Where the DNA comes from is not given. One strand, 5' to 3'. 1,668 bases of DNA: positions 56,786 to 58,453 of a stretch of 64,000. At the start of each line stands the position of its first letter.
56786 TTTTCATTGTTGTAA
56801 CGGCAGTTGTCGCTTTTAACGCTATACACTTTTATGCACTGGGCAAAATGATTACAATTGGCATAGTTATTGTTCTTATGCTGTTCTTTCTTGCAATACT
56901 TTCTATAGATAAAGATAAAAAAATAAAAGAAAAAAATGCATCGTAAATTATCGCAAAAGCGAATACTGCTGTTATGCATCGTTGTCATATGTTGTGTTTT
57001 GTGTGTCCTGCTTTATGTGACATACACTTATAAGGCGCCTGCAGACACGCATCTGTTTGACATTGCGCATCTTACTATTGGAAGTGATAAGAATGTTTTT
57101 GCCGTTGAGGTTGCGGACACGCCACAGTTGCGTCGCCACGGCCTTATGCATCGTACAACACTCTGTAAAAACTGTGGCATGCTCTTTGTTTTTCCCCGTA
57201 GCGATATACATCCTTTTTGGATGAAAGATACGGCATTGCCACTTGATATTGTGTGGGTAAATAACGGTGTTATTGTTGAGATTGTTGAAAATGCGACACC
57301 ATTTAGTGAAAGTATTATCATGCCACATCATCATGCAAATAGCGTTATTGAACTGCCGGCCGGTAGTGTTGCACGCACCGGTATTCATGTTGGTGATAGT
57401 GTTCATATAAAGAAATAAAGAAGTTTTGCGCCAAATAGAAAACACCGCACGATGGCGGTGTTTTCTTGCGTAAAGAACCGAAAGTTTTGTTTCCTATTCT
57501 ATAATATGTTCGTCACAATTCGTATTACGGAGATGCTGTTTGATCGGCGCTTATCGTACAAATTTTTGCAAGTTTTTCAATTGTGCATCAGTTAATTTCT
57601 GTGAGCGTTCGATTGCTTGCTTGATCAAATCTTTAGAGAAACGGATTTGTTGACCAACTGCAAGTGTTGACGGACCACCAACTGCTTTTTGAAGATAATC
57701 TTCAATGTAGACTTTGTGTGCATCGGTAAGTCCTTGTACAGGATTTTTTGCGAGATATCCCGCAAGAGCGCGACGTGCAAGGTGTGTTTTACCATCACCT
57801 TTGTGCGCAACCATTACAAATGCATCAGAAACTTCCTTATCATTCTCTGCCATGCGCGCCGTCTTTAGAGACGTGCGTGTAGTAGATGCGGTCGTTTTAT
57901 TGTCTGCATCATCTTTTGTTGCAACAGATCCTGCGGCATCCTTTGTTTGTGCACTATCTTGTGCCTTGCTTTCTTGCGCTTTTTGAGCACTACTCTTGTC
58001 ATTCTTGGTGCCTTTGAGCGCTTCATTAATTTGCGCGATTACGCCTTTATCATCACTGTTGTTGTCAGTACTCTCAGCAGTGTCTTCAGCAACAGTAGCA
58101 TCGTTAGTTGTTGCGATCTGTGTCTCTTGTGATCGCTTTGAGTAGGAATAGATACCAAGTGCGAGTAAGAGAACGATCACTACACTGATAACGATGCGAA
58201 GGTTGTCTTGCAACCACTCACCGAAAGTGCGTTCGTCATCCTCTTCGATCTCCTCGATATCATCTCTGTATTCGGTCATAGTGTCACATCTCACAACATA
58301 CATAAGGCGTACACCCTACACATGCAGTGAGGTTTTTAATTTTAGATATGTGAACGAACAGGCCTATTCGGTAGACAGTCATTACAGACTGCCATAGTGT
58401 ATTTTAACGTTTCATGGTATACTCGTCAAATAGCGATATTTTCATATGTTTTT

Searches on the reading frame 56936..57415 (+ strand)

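Call 116: search_protein_families(library=pfam, proteins=[window:56936-57415:+], max_evalue=0.001)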
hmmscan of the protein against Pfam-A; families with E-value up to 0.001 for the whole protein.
window:56936-57415:+ (160 aa): 1 family
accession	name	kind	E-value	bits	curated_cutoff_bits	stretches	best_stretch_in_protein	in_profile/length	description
PF02643.20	DUF192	-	5e-31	107.1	27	1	55-158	1-96/96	Uncharacterized ACR, COG1430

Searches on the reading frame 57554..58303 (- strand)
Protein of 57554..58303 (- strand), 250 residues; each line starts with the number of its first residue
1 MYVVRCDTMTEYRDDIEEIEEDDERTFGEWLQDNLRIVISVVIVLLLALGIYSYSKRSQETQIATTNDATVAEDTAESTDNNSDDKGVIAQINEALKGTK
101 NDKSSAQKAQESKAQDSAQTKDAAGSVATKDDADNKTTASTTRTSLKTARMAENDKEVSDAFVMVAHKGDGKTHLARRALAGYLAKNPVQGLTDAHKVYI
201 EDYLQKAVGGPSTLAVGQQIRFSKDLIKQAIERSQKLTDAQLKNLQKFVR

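Call 116: search_protein_families(library=pfam, proteins=[window:57554-58303:-], max_evalue=0.001)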
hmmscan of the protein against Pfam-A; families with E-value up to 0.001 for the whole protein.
window:57554-58303:- (250 aa): 1 family
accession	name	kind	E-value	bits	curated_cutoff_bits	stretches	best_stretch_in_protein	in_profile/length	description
PF12685.13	SpoIIIAH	-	0.00085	19.7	30.6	1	37-160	4-101/191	SpoIIIAH-like protein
